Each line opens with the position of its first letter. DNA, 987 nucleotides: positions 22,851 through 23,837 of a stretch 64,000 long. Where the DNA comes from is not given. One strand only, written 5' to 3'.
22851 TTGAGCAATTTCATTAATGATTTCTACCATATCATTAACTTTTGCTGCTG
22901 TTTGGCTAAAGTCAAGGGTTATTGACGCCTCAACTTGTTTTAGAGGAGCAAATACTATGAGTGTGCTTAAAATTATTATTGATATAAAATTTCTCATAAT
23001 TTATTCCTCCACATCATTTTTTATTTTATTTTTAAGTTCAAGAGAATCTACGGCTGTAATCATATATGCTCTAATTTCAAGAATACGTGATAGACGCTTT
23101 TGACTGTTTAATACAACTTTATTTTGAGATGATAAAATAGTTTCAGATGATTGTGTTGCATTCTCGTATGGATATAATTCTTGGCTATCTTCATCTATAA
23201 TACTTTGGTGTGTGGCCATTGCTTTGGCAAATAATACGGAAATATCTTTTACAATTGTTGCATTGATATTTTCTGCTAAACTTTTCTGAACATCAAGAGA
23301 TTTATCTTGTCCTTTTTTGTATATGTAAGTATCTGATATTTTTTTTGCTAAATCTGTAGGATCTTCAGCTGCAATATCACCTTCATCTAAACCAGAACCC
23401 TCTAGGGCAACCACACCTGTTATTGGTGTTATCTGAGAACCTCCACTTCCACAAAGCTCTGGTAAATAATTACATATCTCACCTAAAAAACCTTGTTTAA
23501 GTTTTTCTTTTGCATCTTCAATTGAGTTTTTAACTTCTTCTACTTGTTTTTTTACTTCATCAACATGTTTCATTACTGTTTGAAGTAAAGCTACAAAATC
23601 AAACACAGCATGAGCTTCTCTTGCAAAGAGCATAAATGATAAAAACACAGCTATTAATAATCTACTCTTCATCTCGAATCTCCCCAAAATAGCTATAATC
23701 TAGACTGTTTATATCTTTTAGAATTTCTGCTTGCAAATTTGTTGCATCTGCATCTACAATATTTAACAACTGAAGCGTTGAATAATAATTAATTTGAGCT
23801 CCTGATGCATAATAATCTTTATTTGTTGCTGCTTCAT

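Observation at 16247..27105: Five consecutive secreted coiled-coil proteins with VirB5/TrbJ-like N-termini occupy the slot where rvh systems carry VirB6 paralogs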

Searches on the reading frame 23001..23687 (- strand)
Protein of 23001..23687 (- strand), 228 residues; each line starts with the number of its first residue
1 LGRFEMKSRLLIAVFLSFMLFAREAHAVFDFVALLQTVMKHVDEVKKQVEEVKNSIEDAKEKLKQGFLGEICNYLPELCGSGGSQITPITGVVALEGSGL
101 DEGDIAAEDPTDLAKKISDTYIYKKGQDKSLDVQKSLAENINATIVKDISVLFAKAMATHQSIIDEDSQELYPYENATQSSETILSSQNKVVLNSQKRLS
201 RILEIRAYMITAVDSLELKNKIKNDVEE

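Call 4: search_protein_families(library=pfam, proteins=[window:23001-23687:-], max_evalue=1)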
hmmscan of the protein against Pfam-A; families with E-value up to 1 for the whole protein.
window:23001-23687:- (228 aa): 5 families
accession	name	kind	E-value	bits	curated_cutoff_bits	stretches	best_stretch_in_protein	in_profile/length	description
PF14707.11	Sulfatase_C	-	0.085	13.9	30.9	0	34-72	81-118/127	C-terminal region of aryl-sulfatase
PF04048.20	Sec8_N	-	0.11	12.8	26.8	1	33-65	79-111/142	Exocyst complex component Sec8 N-terminal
PF24456.1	RHD_RETREG1-3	-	0.14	12.1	27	1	10-80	25-96/184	RETREG1-3/ARL6IP-like, N-terminal reticulon-homology domain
PF05335.18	DUF745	-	0.5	10.5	33.3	0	141-203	90-152/183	Protein of unknown function (DUF745)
PF05103.18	DivIVA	-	0.66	10.4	28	0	34-65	26-57/131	DivIVA protein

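Call 30: search_solved_structures(query=A2, max_evalue=10, show_alignments=3)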
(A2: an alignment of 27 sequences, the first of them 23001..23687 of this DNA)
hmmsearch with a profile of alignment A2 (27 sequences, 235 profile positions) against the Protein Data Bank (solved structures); distinct sequences matched with E-value up to 10: 70 (the best 60 are shown).
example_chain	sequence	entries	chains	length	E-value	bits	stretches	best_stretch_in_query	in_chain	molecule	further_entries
8tjb_B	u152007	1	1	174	0.083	15.7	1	28-87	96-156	Hemagglutinin HA2 chain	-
1htm_B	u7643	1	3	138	0.084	15.7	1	28-85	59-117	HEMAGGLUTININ HA2 CHAIN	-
8txu_B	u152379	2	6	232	0.14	15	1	28-87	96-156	Hemagglutinin HA2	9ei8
6bkn_B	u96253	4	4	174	0.15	14.9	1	28-85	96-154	Hemagglutinin | Hemagglutinin HA2 chain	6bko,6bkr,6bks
5xl1_C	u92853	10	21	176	0.15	14.9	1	28-86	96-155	Hemagglutinin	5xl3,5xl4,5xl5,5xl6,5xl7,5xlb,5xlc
3eyj_B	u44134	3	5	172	0.16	14.8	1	28-86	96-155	Hemagglutinin HA2 chain | Hemagglutinin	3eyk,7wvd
8tj6_B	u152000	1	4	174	0.17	14.7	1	28-85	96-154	Hemagglutinin HA2 chain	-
8gv6_B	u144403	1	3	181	0.19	14.6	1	28-86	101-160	Hemagglutinin H14-HA2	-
5hmg_B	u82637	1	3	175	0.19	14.6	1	28-85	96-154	Hemagglutinin HA2 chain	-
9om5_B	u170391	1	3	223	0.2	14.5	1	28-85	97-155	Hemagglutinin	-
6v48_B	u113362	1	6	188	0.21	14.4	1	28-86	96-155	Hemagglutinin HA2 chain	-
8tj7_B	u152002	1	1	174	0.21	14.4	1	28-85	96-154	Hemagglutinin HA2 chain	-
8tj8_B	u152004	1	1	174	0.24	14.2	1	28-85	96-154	Hemagglutinin HA2 chain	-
9zru_a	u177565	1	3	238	0.24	14.2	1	28-87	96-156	HA2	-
8tx3_B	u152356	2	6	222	0.25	14.2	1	28-85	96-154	Hemagglutinin | Hemagglutinin HA2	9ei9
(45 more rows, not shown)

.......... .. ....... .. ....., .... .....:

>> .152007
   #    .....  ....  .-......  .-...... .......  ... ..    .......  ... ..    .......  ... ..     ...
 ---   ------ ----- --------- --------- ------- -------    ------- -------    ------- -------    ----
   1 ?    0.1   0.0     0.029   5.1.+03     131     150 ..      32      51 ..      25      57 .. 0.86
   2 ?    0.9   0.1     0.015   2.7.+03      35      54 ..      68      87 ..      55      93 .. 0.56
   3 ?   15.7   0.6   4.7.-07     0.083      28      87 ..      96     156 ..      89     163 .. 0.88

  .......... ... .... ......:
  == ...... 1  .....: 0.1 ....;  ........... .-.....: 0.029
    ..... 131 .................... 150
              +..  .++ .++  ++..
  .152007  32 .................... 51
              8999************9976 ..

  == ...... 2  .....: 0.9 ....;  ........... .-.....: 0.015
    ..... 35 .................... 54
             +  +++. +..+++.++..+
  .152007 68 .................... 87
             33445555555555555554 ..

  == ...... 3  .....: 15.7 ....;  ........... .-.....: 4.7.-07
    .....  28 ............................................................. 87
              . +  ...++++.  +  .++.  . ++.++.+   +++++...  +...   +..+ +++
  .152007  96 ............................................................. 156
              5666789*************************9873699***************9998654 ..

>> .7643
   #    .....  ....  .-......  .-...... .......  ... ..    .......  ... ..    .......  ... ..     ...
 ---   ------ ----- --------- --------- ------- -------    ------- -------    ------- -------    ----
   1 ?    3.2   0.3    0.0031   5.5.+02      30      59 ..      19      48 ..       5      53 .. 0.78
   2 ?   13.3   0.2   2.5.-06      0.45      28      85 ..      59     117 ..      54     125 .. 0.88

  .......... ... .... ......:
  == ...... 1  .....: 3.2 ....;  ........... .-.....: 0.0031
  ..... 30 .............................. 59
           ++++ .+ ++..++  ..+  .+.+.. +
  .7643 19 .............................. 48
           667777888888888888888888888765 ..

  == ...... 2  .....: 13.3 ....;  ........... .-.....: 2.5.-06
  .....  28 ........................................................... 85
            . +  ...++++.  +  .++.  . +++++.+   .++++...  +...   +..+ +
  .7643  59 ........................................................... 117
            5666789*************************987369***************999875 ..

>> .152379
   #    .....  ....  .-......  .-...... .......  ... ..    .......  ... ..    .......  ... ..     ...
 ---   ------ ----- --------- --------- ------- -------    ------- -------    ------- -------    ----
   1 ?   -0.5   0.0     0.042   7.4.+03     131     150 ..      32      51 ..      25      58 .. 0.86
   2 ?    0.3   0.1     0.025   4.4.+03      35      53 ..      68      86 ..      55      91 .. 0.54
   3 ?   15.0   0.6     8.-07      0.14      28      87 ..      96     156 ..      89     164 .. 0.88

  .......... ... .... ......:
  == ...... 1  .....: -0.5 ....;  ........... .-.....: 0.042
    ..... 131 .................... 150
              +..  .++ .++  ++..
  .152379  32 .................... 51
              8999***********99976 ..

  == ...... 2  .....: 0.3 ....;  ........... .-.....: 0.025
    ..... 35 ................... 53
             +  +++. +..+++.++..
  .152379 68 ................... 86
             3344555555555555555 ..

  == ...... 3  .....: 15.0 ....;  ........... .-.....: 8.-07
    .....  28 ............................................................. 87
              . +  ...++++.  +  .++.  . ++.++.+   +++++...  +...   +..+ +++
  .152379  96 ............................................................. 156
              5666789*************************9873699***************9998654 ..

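Call 32: search_protein_families(library=pfam, alignment_id=A2, max_evalue=1)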
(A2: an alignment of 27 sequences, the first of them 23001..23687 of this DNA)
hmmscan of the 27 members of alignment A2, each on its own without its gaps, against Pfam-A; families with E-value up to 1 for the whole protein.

A. member 1, window:23001-23687:- (228 aa): 5 families
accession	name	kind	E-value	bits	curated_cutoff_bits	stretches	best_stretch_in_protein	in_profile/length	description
PF14707.11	Sulfatase_C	-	0.085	13.9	30.9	0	34-72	81-118/127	C-terminal region of aryl-sulfatase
PF04048.20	Sec8_N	-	0.11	12.8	26.8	1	33-65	79-111/142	Exocyst complex component Sec8 N-terminal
PF24456.1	RHD_RETREG1-3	-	0.14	12.1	27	1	10-80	25-96/184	RETREG1-3/ARL6IP-like, N-terminal reticulon-homology domain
PF05335.18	DUF745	-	0.5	10.5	33.3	0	141-203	90-152/183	Protein of unknown function (DUF745)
PF05103.18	DivIVA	-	0.66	10.4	28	0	34-65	26-57/131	DivIVA protein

B. families by the number of members that match (of 27 scanned): 36 families (the first 25 are shown)
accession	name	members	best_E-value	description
PF25228.1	Lips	7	0.0054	Lips protein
PF18061.6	CRISPR_Cas9_WED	4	0.024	CRISPR-Cas9 WED domain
PF10241.14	KxDL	4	0.083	Uncharacterized conserved protein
PF14712.11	Snapin_Pallidin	4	0.35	Snapin/Pallidin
PF00435.27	Spectrin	3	0.072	Spectrin repeat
PF04977.20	DivIC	2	0.087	Septum formation initiator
PF18288.6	FAA_hydro_N_2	2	0.091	Fumarylacetoacetase N-terminal domain 2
PF00274.25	Glycolytic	1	0.0019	Fructose-bisphosphate aldolase class-I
PF11480.13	ImmE5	1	0.0067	Colicin-E5 Imm protein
PF01441.24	Lipoprotein_6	1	0.009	Lipoprotein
PF20400.3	BAR_4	1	0.013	BAR-like domain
PF21535.2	HVO_2248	1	0.018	Uncharacterized motility-related protein HVO_2248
PF17376.7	DUF5398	1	0.024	Family of unknown function (DUF5398)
PF05388.16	Carbpep_Y_N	1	0.031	Carboxypeptidase Y pro-peptide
PF17107.11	SesA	1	0.038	N-terminal domain on NACHT_NTPase and P-loop NTPases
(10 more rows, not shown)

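Call 34: find_homologous_proteins(query=A2, max_evalue=0.001)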
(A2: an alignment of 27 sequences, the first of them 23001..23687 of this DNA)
Query A2 (27 sequences) (228 aa, profile of the alignment): 16 proteins with E <= 0.001 among 6215 candidates.
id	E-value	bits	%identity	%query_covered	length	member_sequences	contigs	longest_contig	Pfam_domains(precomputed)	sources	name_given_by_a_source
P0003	2.7e-78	281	36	92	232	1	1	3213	-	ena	-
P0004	7.6e-74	266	34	96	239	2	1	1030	-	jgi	-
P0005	3.6e-73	264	31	84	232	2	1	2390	-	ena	-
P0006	1.0e-72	263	28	93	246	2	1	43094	-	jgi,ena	-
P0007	1.7e-71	259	32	93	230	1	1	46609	-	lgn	-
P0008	2.6e-70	255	30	98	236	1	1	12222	-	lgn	-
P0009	1.1e-68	249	99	98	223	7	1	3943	-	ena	-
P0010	1.6e-68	249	30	93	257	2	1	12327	-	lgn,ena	-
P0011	4.7e-68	247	28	93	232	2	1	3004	-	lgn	-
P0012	1.5e-64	236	32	93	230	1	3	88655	-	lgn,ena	-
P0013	2.3e-31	127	21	76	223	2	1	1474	-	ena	-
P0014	1.7e-27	115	21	82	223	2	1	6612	-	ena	-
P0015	1.2e-23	102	28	40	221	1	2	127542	-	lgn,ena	-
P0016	1.7e-21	95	23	78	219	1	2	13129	-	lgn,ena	-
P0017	4.1e-17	81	26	95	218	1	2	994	-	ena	-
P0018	3.1e-14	71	23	90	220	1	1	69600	-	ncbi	-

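Call 43: predict_structure(alignment_id=A3)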
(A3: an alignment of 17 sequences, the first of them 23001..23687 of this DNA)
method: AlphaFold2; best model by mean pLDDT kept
length: 228 residues; sequences in the alignment: 17
mean_pLDDT: 47.3   pTM: 0.30
mean pLDDT of the five models: 47.3, 43.6, 40.4, 39.3, 35.1
residues with pLDDT >= 90: 0; 70-90: 0; 50-70: 116; < 50: 112
segments of 3 or more residues with pLDDT < 50: 1-4, 18-100, 104-106, 121-126, 222-228
pLDDT, mean of each block of 10 residues (from residue 1): 51 54 33 32 42 41 33 38 30 36 49 51 47 57 53 53 61 57 63 57 54 53 43
secondary structure, 60 per line:
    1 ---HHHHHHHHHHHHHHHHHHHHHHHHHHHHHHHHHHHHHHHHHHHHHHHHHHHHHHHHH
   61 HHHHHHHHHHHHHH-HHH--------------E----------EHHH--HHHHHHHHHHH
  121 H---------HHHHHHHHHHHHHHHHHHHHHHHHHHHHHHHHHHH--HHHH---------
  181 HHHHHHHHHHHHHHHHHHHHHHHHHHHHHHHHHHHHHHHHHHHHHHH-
elements in order: H4-74 H110-121 H131-165 H168-171 H181-227

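Call 47: fold_search(model_id=the predicted structure, library=pdb)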
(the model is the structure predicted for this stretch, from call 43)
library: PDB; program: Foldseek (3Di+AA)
matches with E <= 10: 32; with E <= 0.001: 0
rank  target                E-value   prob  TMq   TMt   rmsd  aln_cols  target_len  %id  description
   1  4yvm_B                2.4e+00  0.14  0.25  0.28  10.2       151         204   18  X-ray structure of Helicobacter pylori CagL-K74 (released 2015-05-13)
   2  8idc_E                2.7e+00  0.13  0.22  0.18   7.1       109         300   15  Cryo-EM structure of Mycobacterium tuberculosis FtsEX/RipC complex in peptidisc (released 2023-10-04)
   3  8otz_EQ               3.7e+00  0.10  0.25  0.30   8.9       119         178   15  48-nm repeat of the native axonemal doublet microtubule from bovine sperm (released 2023-11-22)
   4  9fqr_FO               4.4e+00  0.09  0.25  0.41   8.9       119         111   15  96-nm repeat of axonemal doublet microtubules from bovine sperm (released 2025-03-26)
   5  5jw9_B                5.7e+00  0.09  0.24  0.39   6.8       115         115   13  The Crystal Structure of ELL2 Oclludin Domain and AFF4 peptide (released 2017-02-08)
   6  8to0_AH               5.7e+00  0.08  0.24  0.41   9.2       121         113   17  48-nm repeating structure of doublets from mouse sperm flagella (released 2023-11-01)
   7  8to0_BM               6.0e+00  0.08  0.23  0.43   6.3        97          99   18  48-nm repeating structure of doublets from mouse sperm flagella (released 2023-11-01)
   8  4r61                  6.0e+00  0.08  0.20  0.32   8.7       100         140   15  Crystal structure of a rationally designed single-chain protein mimicking a trimeric gp41 N-terminal heptad-repeat regio (released 2014-12-10)
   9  8e4g_a                6.0e+00  0.06  0.19  0.31  10.4       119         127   11  Remodeling of the bacteriophage T7 during initial infection (released 2023-09-27)
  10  5y05                  6.4e+00  0.04  0.17  0.17  11.4       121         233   10  Structural characterization of msmeg_4306 from Mycobacterium smegmatis (released 2018-05-02)
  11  8kd3_B                6.4e+00  0.03  0.21  0.11  29.9       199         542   11  Rpd3S in complex with nucleosome with H3K36MLA modification, H3K9Q mutation and 187bp DNA (released 2023-09-13)
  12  1tjl_A                6.8e+00  0.05  0.17  0.25  10.5       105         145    8  Crystal structure of transcription factor DksA from E. coli (released 2004-09-07)
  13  6zhi_A                7.2e+00  0.04  0.17  0.18  19.8       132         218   13  Structure of the Plasmodium falciparum Hsp70-x substrate binding domain in complex with hydrophobic peptide (released 2020-09-09)
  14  3lll_A                7.7e+00  0.06  0.23  0.19  11.2       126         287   12  Crystal structure of mouse pacsin2 F-BAR domain (released 2010-05-26)
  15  6ewy                  7.7e+00  0.04  0.17  0.19  14.3       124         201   14  RipA Peptidoglycan hydrolase (Rv1477, Mycobacterium tuberculosis) N-terminal domain (released 2018-05-02)
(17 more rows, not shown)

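Call 59: search_protein_representatives(alignment_id=A3)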
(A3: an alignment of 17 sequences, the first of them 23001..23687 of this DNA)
Query: 17 sequences, 237 profile positions. Proteins with E-value up to 0.001 (for the whole library): 151; up to 1e-10: 72; up to 1e-30: 35. The best 150 are listed.
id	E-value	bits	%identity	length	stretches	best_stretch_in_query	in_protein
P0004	9.7e-89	313.4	-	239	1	1-235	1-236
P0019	3.9e-86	304.9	-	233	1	1-236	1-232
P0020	2.0e-80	286.2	-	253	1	1-236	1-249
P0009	7.6e-74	264.7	-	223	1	1-235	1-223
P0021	9.9e-70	251.2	-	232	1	1-234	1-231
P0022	6.9e-67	241.9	-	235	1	1-237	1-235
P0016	1.9e-65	237.2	-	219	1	1-237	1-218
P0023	4.5e-65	236.0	-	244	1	1-235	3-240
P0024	1.8e-62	227.4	-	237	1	1-235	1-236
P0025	4.2e-62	226.2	-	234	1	1-236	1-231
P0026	1.4e-60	221.3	-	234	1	1-233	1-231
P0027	3.3e-60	220.0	-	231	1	1-232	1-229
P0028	4.1e-60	219.7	-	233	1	1-235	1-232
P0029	5.8e-58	212.7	-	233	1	1-232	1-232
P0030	1.0e-57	211.9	-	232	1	1-234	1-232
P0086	5.1e-11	59.0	-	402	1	2-236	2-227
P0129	4.0e-06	43.0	-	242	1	1-234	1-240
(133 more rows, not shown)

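Call 61: search_protein_families(library=pfam, alignment_id=A5, max_evalue=0.01)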
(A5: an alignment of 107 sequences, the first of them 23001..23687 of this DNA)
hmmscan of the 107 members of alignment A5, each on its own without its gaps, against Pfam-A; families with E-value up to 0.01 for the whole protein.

A. member 1, window:23001-23687:- (228 aa): 0 families

B. families by the number of members that match (of 107 scanned): 38 families (the first 25 are shown)
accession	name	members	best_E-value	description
PF11839.13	Alanine_zipper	2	0.00073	Alanine-zipper, major outer membrane lipoprotein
PF06009.19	Laminin_II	2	0.0036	Laminin Domain II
PF02987.21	LEA_4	1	7.6e-05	Late embryogenesis abundant protein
PF21785.3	Bflower_2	1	8e-05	5-fold beta-flower protein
PF04120.17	Iron_permease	1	9.8e-05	Low affinity iron permease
PF20572.3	DUF6781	1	0.00031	Family of unknown function (DUF6781)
PF12699.13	phiKZ_IP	1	0.00034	phiKZ-like phage internal head proteins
PF18288.6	FAA_hydro_N_2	1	0.00048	Fumarylacetoacetase N-terminal domain 2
PF00015.26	MCPsignal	1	0.00052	Methyl-accepting chemotaxis protein (MCP) signalling domain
PF09351.15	DUF1993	1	0.00076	Domain of unknown function (DUF1993)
PF10368.14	YkyA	1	0.0008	Putative cell-wall binding lipoprotein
PF03670.18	UPF0184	1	0.00087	Uncharacterised protein family (UPF0184)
PF04803.17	Cor1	1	0.001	Cor1/Xlr/Xmr conserved region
PF07352.17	Phage_Mu_Gam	1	0.001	Bacteriophage Mu Gam like protein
PF06103.16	DUF948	1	0.0012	Bacterial protein of unknown function (DUF948)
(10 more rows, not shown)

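Call 63: find_encoding_contigs(protein=P0018, flank=10000, max_places=3)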
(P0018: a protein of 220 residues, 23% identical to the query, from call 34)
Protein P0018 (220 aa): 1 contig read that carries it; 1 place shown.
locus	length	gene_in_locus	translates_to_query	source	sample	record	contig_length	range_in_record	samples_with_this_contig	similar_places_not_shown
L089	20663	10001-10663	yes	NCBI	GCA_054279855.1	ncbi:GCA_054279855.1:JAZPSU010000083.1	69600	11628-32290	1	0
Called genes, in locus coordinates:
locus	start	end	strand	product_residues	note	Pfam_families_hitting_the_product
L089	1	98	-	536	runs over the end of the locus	PF23248:KH_PARP14_2 (weak), PF00263:Secretin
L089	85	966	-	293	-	PF10671:TcpQ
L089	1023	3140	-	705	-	-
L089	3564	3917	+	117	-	PF04956:TrbC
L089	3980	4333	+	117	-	-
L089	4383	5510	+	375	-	-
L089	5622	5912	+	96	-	-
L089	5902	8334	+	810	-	PF03135:CagE_TrbE_VirB, PF19044:P-loop_TraG (faint)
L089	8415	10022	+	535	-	-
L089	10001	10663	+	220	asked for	-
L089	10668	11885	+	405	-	-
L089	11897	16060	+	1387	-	-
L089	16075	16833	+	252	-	PF04335:VirB8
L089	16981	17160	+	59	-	-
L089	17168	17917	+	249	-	PF04335:VirB8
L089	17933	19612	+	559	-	PF03524:CagX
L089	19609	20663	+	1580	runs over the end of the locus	-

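Call 64: find_encoding_contigs(protein=P0015, flank=10000, max_places=3)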
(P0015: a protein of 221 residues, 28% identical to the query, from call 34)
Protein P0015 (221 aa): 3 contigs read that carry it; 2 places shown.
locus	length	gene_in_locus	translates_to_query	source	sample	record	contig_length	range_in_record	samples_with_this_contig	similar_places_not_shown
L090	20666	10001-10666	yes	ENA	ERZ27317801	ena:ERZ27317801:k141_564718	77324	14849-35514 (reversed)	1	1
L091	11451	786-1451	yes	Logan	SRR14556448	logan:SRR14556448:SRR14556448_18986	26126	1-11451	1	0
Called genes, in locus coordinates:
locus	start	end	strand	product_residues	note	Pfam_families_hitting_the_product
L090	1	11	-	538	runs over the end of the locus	PF23248:KH_PARP14_2 (weak), PF00263:Secretin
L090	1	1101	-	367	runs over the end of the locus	PF10671:TcpQ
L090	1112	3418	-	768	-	-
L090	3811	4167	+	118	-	PF04956:TrbC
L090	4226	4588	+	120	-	-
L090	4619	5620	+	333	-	-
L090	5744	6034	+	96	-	-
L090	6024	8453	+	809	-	PF03135:CagE_TrbE_VirB, PF19044:P-loop_TraG (faint)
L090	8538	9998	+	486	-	-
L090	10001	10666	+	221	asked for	-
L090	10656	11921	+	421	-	-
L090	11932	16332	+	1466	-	PF01442:Apolipoprotein (weak)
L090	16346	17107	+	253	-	PF04335:VirB8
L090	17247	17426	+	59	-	-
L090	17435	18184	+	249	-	PF04335:VirB8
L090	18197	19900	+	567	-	PF03524:CagX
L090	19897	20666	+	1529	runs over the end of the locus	-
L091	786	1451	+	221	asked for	-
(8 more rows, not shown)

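Call 75: predict_structure(alignment_id=A5)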
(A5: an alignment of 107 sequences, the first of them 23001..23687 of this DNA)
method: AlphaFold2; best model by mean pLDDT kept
length: 228 residues; sequences in the alignment: 107
mean_pLDDT: 81.2   pTM: 0.54
mean pLDDT of the five models: 81.2, 78.5, 77.7, 76.3, 74.9
residues with pLDDT >= 90: 59; 70-90: 124; 50-70: 40; < 50: 5
segments of 3 or more residues with pLDDT < 50: none
pLDDT, mean of each block of 10 residues (from residue 1): 73 94 82 87 87 79 61 57 52 69 80 88 87 91 89 91 89 78 88 92 92 88 69
secondary structure, 60 per line:
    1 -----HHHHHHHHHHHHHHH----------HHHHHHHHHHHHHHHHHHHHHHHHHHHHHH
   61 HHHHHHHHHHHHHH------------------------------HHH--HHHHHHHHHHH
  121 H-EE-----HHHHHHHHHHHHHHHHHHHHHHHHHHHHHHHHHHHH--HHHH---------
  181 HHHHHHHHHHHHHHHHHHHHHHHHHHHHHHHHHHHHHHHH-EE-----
elements in order: H6-20 H31-74 H110-121 H130-165 H168-171 H181-220

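Call 77: search_protein_families(library=ncbifam, proteins=[window:23001-23687:-], max_evalue=0.01)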
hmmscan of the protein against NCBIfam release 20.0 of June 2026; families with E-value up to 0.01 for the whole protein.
window:23001-23687:- (228 aa): 0 families

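Call 78: fold_search(model_id=the predicted structure, library=pdb)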
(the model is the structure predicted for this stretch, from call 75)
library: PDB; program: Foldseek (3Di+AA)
matches with E <= 10: 144; with E <= 0.001: 0
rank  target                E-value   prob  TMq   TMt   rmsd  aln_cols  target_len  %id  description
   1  5lg4_A                2.0e+00  0.21  0.29  0.33   9.0       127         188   15  Crystal structure of the Sec3/Sso2 complex at 2.9 angstrom resolution (released 2017-02-08)
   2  4nsm                  2.1e+00  0.51  0.25  0.65   2.9        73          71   11  crystal structure of the streptococcal collagen-like protein 2 globular domain from invasive M3-type group A Streptococc (released 2013-12-25)
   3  8jxh_D                2.1e+00  0.09  0.15  0.31  11.1       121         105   16  rat megalin RAP complex wingA (released 2024-06-19)
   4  7rro_C5               2.2e+00  0.14  0.18  0.35  10.0       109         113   16  Structure of the 48-nm repeat doublet microtubule from bovine tracheal cilia (released 2021-10-27)
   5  6h2d_P                2.4e+00  0.38  0.32  0.34   8.6       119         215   14  Structure of the soluble AhlC of the tripartite alpha-pore forming toxin, AHL, from Aeromonas hydrophila. (released 2019-07-10)
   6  9fqr_C5               2.4e+00  0.14  0.19  0.25   9.9       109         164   16  96-nm repeat of axonemal doublet microtubules from bovine sperm (released 2025-03-26)
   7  9fqr_FO               2.5e+00  0.13  0.22  0.36   8.4       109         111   15  96-nm repeat of axonemal doublet microtubules from bovine sperm (released 2025-03-26)
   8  4bne_A                2.7e+00  0.33  0.31  0.25  13.2       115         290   16  Pacsin2 Interacts with Membranes and Actin-Filaments (released 2014-05-14)
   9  8i7r_F2               2.7e+00  0.05  0.19  0.12  53.6       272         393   14  In situ structure of axonemal doublet microtubules in mouse sperm with 48-nm repeat (released 2023-10-11)
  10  4bne_B                2.9e+00  0.18  0.27  0.22  13.8       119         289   16  Pacsin2 Interacts with Membranes and Actin-Filaments (released 2014-05-14)
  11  5c22_A                3.1e+00  0.08  0.19  0.16  20.5       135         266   10  Crystal structure of Zn-bound HlyD from E. coli (released 2016-02-17)
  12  3lll_A                3.3e+00  0.10  0.22  0.18  13.2       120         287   13  Crystal structure of mouse pacsin2 F-BAR domain (released 2010-05-26)
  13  7upo_A                3.5e+00  0.14  0.17  0.44   8.0        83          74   12  Crystal structure of designed heterotrimeric assembly DHT03 (released 2022-12-14)
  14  4r61                  3.5e+00  0.13  0.15  0.25   9.8        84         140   14  Crystal structure of a rationally designed single-chain protein mimicking a trimeric gp41 N-terminal heptad-repeat regio (released 2014-12-10)
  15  6h2d_Q                3.7e+00  0.33  0.30  0.35   8.7       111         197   14  Structure of the soluble AhlC of the tripartite alpha-pore forming toxin, AHL, from Aeromonas hydrophila. (released 2019-07-10)
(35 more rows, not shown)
